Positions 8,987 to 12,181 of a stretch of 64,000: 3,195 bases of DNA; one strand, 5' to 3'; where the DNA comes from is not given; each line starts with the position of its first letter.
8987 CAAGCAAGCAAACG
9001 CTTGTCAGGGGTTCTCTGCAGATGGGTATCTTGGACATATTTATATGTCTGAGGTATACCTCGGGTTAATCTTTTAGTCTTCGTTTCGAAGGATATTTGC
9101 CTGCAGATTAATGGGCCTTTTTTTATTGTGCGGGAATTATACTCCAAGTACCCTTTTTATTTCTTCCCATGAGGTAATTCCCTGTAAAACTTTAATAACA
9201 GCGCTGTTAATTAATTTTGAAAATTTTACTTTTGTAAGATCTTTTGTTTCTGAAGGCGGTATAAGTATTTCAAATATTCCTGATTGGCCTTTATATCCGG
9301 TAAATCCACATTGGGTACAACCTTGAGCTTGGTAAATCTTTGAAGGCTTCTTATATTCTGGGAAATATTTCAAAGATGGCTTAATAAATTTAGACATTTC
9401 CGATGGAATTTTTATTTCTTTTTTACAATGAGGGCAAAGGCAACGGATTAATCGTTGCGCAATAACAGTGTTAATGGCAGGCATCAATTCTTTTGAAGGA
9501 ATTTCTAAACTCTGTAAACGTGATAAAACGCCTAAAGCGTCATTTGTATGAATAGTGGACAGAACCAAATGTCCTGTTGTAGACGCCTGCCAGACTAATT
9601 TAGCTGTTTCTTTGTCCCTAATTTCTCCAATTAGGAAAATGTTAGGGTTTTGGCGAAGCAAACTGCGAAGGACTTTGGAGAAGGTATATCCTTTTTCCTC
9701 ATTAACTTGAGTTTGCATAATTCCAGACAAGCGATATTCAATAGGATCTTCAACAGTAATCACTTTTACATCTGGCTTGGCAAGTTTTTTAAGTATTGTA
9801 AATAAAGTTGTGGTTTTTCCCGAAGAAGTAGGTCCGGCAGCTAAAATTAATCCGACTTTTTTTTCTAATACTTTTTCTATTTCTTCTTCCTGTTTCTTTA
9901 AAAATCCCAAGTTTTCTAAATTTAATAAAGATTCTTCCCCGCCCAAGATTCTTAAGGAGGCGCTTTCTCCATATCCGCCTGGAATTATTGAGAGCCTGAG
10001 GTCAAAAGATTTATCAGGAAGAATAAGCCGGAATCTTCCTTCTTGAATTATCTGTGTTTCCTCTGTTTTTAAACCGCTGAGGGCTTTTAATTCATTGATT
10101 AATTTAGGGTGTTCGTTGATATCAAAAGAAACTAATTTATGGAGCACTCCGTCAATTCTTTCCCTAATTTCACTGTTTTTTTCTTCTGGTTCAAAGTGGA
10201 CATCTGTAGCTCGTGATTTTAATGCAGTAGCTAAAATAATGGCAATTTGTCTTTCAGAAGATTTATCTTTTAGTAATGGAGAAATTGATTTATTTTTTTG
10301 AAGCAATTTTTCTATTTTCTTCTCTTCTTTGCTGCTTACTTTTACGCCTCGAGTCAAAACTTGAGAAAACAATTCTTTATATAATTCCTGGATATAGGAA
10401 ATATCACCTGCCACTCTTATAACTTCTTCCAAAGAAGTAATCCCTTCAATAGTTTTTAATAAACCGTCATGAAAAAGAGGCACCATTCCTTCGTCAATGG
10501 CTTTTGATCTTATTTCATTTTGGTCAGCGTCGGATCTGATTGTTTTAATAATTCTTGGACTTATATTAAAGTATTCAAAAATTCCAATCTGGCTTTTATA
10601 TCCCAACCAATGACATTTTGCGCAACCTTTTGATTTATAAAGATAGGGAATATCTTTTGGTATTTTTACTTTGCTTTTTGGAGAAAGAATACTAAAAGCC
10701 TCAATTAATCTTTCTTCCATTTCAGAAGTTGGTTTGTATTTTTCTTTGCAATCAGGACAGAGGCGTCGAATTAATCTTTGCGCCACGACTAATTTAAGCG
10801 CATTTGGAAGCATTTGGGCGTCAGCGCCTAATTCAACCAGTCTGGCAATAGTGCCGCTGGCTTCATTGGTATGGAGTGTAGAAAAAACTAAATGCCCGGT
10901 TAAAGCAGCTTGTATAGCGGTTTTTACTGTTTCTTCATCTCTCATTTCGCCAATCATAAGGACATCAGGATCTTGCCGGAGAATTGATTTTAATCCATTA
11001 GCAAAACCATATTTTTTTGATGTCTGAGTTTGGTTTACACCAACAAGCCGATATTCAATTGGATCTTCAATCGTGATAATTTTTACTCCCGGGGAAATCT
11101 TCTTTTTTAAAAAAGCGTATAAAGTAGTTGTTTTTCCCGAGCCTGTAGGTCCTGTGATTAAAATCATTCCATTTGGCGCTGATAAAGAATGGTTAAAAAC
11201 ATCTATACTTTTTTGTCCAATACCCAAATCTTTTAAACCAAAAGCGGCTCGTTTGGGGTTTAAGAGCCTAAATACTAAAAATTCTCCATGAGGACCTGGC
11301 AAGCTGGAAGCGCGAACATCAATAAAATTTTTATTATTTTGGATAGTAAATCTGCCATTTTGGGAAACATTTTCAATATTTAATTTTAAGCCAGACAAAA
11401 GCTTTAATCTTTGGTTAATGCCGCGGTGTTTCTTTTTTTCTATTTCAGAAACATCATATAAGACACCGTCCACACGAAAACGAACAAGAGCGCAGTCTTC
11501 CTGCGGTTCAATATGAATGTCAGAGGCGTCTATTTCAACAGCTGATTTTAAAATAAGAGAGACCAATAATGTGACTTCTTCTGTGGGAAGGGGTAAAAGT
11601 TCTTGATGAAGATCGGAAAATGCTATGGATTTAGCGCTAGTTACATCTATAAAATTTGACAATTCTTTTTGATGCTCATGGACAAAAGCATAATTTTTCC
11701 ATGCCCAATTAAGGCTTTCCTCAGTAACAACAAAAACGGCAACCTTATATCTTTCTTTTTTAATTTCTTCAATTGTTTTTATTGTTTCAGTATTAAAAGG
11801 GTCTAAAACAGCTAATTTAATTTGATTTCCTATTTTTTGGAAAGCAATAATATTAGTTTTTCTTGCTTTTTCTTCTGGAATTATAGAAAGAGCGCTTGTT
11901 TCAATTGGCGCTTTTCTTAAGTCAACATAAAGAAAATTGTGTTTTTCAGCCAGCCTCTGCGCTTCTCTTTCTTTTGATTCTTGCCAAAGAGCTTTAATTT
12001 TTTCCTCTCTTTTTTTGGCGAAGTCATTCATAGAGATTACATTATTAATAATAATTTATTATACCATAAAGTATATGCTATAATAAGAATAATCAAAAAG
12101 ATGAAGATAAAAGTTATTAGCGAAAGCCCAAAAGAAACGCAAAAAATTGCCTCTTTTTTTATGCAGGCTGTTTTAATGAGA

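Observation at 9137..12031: Covalently duplicated PilB/GspE secretion ATPase (two complete motor modules in one 964-aa polypeptide)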

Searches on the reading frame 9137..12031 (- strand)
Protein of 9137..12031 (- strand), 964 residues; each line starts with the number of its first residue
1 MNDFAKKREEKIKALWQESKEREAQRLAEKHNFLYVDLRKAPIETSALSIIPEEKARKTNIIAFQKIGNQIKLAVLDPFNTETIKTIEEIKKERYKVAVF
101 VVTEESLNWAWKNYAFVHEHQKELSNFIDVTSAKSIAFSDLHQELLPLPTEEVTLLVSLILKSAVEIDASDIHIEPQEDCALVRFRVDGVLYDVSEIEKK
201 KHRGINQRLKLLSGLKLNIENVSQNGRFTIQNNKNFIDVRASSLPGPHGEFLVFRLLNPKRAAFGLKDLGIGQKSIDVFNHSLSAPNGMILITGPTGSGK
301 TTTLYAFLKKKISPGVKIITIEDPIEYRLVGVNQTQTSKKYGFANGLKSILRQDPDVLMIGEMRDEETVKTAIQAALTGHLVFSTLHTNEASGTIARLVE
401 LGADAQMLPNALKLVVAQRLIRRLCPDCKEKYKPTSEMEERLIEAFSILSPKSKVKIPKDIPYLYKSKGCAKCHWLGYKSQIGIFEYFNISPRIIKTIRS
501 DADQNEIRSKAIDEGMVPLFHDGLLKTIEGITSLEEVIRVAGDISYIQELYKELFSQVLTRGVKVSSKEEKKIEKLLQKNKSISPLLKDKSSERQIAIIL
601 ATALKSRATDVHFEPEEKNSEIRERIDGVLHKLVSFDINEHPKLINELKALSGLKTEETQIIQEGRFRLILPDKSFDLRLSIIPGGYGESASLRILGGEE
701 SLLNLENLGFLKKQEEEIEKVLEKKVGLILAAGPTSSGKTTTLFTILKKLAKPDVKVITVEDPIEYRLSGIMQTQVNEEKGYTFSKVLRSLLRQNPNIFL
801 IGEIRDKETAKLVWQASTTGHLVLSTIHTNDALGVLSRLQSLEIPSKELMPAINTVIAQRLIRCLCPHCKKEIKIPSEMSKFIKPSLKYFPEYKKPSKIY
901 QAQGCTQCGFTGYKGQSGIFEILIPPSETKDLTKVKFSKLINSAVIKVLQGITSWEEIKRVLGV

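Call 3: search_protein_families(library=pfam, proteins=[window:9137-12031:-], max_evalue=0.01)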
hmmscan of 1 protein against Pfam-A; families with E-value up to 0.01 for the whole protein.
window:9137-12031:- (964 aa): 31 families (the best 25 are shown)
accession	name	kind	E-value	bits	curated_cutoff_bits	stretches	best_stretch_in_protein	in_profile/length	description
PF00437.27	T2SSE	-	5.3e-209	693.8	24.9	2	153-539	8-370/370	Type II/IV secretion system protein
PF25199.1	nSTAND_NTPase5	-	1.8e-09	38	34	1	720-770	35-86/145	Novel STAND NTPase 5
PF05157.20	MshEN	-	2.2e-09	37.6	23.1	1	35-113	5-82/90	MshEN domain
PF20720.3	nSTAND3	-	3.3e-09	37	27.2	1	287-326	17-56/155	Novel STAND NTPase 3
PF13173.12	AAA_14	-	1.5e-07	31.9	27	1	288-374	3-82/129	AAA domain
PF13401.12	AAA_22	-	8.6e-07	29.8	27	1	287-363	5-65/130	AAA domain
PF13604.12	AAA_30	-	7.5e-06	26.2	27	0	278-315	9-46/191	AAA domain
PF13191.12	AAA_16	-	1.5e-05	26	32.6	0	286-310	24-47/167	AAA ATPase domain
PF03215.21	Rad17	-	5.8e-05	23.5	23.8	0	285-328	43-83/186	Rad17 P-loop domain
PF13555.12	AAA_29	-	6e-05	23.2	27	1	286-306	21-41/61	P-loop containing region of AAA domain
PF01637.24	ATPase_2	-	0.00011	22.6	33.2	0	286-323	19-56/225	ATPase domain predominantly from Archaea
PF13245.12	AAA_19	-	0.00015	22.3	25.1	0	285-309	9-33/134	AAA domain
PF02492.25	cobW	-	0.00037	20.6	20.7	0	290-319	3-33/180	CobW/HypB/UreG, nucleotide-binding domain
PF13086.12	AAA_11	-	0.00042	20.6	27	0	280-312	11-42/257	AAA domain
PF04851.21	ResIII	-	0.00056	20.3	22.5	0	285-311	21-47/164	Type III restriction enzyme, res subunit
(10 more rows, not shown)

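Call 4: search_protein_families(library=ncbifam, proteins=[window:9137-12031:-], max_evalue=0.01)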
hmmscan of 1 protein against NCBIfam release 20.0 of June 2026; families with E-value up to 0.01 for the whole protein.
window:9137-12031:- (964 aa): 36 families (the best 25 are shown)
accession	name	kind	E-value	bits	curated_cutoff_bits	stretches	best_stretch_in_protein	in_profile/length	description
TIGR02533.1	type_II_gspE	equivalog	4.5e-237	787.4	630.25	2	51-540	4-485/486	type II secretion system ATPase GspE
TIGR02538.1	type_IV_pilB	equivalog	3.4e-231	768.8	675.65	2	23-541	46-562/564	type IV-A pilus assembly ATPase PilB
NF007755.0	PRK10436.1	equivalog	3.8e-215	714.9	617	2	151-543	83-461/465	type II secretion system protein GspE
NF053534.1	T4PilAsmATPsTfpB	equivalog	1.4e-208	694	850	2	24-541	69-582/584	type IV pilus assembly ATPase TfpB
NF041000.1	ATPase_ComGA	equivalog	1.3e-143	476.9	300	2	599-863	3-266/267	competence type IV pilus ATPase ComGA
TIGR01420.1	pilT_fam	subfamily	1.4e-90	304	319.1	2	160-423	5-270/343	PilT/PilU family type 4a pilus ATPase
TIGR02525.1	plasmid_TraJ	equivalog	6.6e-51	173.4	368.3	2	277-422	140-299/372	plasmid transfer ATPase TraJ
TIGR02524.1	dot_icm_DotB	equivalog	7.3e-38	130.7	463.3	2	284-430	131-290/358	Dot/Icm type IV secretion system ATPase DotB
NF058587.1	archaellum_moto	equivalog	2.9e-33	115.4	550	2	729-860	278-415/527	archaellum flagellar ATPase motor FlaI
TIGR02782.1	TrbB_P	equivalog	2.9e-31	108.9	304.55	2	713-843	124-256/303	P-type conjugative transfer ATPase TrbB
TIGR03819.1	heli_sec_ATPase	hypoth_equivalog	5.7e-28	98.1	373.15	2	198-418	92-317/340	TadA family conjugal transfer-associated ATPase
TIGR02788.1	VirB11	equivalog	1.2e-26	93.5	249.95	2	289-406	146-270/308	P-type DNA transfer ATPase VirB11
NF010469.0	PRK13894.1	subfamily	1.3e-26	93.7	508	2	712-858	136-283/320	conjugal transfer ATPase TrbB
NF010407.0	PRK13833.1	subfamily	3e-25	89.3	499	2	290-407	147-268/323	conjugal transfer protein TrbB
NF053672.1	bindosome_BasE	exception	4.8e-22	78.4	1000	2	730-847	274-396/512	bindosome assembly system ATPase subunit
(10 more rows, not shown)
